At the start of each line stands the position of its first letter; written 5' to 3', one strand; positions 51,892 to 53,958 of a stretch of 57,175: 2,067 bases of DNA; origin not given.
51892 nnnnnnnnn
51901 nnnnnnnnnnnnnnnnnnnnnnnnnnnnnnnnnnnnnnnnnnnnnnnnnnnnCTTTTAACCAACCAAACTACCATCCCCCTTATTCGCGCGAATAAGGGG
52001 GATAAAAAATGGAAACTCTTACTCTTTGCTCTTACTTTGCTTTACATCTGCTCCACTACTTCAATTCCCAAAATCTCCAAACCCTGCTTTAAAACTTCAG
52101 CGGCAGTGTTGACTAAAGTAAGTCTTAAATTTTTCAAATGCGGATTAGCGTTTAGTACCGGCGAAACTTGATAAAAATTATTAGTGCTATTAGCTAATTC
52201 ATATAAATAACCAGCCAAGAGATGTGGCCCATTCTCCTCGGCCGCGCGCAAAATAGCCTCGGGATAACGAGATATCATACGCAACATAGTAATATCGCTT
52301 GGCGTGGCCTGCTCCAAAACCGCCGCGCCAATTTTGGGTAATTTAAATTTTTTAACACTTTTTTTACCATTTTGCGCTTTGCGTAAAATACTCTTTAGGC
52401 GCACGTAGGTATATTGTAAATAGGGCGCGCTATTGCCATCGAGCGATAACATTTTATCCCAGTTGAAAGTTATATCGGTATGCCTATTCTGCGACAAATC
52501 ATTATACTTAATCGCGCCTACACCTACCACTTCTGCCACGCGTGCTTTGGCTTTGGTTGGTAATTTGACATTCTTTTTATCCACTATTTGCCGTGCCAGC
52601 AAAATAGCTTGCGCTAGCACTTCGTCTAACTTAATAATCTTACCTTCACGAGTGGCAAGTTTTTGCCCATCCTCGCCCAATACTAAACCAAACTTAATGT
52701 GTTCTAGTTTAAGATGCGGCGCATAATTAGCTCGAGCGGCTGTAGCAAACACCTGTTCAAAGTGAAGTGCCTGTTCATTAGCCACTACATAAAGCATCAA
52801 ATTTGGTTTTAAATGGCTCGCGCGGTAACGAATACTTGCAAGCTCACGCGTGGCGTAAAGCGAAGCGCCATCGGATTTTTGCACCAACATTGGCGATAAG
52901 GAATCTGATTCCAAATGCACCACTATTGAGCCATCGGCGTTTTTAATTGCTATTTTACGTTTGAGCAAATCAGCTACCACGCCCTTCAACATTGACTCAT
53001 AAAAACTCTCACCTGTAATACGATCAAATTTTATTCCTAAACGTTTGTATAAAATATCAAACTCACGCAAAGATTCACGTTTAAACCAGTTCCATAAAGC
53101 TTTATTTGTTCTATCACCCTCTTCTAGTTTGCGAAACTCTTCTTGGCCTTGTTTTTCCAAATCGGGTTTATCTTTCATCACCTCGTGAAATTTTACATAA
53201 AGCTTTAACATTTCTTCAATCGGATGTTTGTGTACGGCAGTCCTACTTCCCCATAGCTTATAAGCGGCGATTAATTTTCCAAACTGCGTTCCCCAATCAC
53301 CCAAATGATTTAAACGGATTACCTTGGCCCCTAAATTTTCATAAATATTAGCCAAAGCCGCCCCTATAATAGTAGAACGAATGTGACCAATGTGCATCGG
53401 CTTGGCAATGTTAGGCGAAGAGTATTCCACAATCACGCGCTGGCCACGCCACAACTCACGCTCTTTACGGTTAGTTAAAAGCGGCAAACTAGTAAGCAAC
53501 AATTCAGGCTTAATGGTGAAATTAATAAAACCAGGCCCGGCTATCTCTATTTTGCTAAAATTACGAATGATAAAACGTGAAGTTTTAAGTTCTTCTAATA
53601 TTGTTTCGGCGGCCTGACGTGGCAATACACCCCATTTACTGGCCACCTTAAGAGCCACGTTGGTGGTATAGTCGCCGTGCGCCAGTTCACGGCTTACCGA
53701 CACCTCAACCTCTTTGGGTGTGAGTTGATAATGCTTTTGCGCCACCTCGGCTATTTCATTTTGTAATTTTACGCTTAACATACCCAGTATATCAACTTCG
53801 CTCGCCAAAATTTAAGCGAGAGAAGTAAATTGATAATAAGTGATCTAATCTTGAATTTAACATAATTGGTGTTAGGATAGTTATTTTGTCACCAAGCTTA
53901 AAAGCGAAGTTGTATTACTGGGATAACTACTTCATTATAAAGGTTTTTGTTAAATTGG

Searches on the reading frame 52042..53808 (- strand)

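Call 66: search_protein_families(library=pfam, proteins=[window:52042-53808:-], max_evalue=0.00001)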
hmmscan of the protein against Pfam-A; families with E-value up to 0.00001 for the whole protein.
window:52042-53808:- (588 aa): 3 families
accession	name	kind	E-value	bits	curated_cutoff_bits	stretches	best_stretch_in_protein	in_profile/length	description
PF00750.26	tRNA-synt_1d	-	1.8e-97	326.9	23.3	1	113-450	9-349/349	tRNA synthetases class I (R), catalytic domain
PF05746.21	DALR_1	-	1.2e-29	103.1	22.3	1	464-588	1-117/117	DALR anticodon binding domain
PF03485.21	Arg_tRNA_synt_N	-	1.6e-17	64.3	21.5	1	15-99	3-85/85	Arginyl tRNA synthetase N terminal domain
